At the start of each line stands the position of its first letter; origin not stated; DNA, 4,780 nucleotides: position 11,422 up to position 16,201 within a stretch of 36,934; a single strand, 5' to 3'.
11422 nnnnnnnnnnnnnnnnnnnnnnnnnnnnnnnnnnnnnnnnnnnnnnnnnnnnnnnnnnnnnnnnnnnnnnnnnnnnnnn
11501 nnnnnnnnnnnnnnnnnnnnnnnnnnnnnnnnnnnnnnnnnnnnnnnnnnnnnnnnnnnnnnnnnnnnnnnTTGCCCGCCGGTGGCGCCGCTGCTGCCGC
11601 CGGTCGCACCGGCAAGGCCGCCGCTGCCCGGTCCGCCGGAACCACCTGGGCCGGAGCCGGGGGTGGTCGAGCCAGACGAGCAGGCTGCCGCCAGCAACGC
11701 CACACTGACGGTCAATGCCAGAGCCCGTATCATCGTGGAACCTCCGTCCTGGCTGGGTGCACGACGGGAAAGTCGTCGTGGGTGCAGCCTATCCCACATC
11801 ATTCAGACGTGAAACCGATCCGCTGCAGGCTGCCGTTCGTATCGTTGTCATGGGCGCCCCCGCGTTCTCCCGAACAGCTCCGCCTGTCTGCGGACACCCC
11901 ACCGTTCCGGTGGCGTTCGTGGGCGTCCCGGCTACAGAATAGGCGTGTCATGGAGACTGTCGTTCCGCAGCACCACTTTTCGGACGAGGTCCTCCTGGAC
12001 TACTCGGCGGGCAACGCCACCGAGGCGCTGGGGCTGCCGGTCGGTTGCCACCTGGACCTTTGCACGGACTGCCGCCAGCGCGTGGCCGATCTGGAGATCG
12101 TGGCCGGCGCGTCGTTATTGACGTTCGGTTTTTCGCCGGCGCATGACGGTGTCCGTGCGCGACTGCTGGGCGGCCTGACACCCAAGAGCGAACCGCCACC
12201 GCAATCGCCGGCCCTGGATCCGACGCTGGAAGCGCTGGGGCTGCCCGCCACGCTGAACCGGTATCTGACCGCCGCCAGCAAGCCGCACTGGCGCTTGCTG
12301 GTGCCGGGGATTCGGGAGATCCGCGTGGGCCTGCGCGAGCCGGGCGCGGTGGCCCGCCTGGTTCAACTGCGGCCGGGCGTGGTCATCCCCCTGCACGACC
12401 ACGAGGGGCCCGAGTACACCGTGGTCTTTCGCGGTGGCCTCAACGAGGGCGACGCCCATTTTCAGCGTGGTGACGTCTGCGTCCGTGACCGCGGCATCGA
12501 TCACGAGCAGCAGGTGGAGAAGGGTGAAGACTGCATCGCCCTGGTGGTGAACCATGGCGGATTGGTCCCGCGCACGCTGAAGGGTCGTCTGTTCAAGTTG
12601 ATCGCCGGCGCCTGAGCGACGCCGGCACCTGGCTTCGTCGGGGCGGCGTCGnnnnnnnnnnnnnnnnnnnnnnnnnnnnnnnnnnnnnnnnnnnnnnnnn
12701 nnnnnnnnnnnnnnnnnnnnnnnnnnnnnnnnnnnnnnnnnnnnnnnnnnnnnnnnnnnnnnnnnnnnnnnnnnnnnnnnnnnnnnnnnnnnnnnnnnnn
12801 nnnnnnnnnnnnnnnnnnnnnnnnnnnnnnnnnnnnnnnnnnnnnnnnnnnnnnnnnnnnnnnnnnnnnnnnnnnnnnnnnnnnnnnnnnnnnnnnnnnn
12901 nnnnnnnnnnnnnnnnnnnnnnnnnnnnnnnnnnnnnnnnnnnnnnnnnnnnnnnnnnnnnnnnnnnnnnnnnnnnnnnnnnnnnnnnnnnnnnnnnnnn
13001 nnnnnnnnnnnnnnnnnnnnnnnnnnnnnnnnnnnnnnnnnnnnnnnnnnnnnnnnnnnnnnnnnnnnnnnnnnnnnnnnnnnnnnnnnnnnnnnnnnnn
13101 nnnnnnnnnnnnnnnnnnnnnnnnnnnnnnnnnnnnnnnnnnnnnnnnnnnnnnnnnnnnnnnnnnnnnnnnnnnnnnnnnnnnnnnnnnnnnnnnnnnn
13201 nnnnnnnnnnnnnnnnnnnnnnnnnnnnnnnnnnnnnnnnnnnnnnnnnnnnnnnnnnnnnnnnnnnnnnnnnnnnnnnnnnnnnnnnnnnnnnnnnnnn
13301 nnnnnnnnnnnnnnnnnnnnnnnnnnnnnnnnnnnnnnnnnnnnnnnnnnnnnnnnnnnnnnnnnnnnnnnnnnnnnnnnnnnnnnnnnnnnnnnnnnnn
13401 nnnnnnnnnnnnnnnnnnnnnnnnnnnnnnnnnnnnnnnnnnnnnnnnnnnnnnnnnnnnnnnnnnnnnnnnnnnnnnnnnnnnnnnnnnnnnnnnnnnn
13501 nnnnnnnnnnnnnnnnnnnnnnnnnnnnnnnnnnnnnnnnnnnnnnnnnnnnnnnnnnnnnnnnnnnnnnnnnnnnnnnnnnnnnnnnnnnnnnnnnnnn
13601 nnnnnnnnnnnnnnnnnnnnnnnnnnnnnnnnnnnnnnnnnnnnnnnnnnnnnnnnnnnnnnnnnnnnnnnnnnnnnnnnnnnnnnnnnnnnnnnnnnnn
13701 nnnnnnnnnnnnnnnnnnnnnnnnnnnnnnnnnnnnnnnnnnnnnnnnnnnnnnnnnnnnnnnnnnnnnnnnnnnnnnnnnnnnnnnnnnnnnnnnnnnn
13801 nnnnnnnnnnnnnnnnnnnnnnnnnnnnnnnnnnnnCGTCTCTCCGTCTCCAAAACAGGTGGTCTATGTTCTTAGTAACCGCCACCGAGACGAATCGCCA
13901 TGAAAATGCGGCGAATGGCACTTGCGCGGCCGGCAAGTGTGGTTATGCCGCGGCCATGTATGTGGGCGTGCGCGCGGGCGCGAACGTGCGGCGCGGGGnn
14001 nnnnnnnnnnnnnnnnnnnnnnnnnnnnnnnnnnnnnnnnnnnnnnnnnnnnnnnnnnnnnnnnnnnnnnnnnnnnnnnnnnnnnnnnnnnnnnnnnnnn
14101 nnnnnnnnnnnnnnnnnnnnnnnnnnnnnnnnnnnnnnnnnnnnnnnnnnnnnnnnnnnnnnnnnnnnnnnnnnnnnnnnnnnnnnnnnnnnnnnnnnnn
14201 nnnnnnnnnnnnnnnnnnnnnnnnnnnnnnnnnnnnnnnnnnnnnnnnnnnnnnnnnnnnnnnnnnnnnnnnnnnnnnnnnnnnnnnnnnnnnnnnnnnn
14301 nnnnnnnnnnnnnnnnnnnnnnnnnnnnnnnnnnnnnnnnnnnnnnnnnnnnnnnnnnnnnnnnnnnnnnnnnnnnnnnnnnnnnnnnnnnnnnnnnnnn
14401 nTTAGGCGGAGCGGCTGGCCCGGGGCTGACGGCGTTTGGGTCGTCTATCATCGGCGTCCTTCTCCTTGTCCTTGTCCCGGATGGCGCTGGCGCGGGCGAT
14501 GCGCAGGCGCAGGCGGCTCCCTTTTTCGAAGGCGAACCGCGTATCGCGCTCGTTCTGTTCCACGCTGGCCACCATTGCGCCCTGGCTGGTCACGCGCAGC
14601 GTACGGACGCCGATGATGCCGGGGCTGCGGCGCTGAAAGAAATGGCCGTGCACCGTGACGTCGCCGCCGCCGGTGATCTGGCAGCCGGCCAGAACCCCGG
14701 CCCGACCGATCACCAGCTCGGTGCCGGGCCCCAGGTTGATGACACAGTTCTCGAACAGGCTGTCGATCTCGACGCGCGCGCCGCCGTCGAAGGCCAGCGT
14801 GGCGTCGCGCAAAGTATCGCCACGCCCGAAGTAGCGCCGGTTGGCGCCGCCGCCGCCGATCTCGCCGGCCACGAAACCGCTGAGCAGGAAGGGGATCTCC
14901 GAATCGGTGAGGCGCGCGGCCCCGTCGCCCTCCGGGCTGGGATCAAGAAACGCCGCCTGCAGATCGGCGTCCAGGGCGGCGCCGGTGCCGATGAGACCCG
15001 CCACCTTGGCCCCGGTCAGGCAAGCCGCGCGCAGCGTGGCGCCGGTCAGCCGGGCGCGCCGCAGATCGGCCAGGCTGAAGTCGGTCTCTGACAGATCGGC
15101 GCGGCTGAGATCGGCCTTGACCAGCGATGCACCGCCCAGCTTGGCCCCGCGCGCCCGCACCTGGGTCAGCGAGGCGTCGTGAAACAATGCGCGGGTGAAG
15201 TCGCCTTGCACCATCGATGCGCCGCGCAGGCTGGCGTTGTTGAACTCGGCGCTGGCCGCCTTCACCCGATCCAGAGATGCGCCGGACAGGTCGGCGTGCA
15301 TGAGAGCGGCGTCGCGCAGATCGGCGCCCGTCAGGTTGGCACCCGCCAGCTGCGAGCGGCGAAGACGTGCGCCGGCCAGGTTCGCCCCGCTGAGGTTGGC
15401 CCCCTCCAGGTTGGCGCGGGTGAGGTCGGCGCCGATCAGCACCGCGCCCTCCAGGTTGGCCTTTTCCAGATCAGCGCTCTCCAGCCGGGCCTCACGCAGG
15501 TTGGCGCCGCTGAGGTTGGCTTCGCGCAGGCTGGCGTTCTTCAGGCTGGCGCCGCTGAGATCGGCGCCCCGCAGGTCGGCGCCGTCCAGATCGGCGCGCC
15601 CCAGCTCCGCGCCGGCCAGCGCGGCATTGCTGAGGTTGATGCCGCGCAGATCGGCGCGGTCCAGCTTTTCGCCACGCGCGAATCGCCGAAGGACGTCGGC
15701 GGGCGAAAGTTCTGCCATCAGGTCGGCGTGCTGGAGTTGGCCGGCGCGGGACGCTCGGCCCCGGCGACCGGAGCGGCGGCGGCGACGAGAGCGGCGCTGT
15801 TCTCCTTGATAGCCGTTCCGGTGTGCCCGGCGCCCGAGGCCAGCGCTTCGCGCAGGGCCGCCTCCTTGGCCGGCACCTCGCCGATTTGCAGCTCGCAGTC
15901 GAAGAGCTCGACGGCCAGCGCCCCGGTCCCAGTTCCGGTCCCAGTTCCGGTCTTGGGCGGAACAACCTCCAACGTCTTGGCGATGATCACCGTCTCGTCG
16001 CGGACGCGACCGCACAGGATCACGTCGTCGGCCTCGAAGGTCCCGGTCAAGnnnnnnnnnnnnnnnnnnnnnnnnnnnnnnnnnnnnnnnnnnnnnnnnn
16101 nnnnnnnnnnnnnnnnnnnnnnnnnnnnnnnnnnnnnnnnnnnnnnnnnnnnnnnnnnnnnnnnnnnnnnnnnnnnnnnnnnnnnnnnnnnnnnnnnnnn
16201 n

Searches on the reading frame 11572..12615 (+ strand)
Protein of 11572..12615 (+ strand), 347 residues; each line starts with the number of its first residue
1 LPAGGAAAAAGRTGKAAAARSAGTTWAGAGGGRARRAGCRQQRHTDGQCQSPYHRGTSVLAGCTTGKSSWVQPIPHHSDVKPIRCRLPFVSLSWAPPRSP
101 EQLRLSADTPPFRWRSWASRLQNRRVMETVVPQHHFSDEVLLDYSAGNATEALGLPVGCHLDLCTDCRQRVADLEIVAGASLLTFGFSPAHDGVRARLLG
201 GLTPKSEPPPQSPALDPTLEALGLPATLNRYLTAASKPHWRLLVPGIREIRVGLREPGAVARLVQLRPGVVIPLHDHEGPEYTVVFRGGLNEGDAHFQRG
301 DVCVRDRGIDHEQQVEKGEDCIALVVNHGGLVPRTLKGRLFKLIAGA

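Call 13: search_protein_families(library=pfam, proteins=[window:11572-12615:+], max_evalue=0.001)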
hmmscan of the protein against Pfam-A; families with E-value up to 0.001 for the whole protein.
window:11572-12615:+ (347 aa): 1 family
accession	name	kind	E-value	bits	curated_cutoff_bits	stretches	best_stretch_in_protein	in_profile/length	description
PF12973.13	Cupin_7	-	2.9e-08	33.9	27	1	234-326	7-100/105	ChrR Cupin-like domain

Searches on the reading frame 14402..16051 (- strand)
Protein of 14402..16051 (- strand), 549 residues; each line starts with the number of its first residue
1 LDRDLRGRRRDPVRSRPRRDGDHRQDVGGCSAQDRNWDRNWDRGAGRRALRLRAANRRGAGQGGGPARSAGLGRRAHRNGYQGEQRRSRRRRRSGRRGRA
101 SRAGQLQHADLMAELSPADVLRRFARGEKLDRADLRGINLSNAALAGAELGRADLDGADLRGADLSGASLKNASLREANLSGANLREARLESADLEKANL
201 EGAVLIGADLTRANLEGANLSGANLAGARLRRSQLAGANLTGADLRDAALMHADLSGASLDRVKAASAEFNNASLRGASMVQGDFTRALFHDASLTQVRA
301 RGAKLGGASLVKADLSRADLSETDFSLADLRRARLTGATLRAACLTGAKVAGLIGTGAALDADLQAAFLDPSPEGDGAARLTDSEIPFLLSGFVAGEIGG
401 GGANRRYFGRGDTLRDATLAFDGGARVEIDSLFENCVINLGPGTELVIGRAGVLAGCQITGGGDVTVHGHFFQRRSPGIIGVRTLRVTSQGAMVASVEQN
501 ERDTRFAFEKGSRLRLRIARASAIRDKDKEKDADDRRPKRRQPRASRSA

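Call 13: search_protein_families(library=pfam, proteins=[window:14402-16051:-], max_evalue=0.001)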
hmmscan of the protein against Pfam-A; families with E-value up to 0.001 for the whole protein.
window:14402-16051:- (549 aa): 4 families
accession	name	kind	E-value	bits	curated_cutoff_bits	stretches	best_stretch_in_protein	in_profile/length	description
PF00805.28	Pentapeptide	-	2.2e-57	190.5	20.2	7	153-190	1-38/40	Pentapeptide repeats (8 copies)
PF13576.12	Pentapeptide_3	-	1.5e-23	83.2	27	0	167-204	3-42/48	Pentapeptide repeats (9 copies)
PF13599.13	Pentapeptide_4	-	7.4e-22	77.7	38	3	268-341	1-74/78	Pentapeptide repeat region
PF25296.1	Decapeptide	-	3.2e-05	24.2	45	0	308-345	15-52/74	Decapeptide repeat region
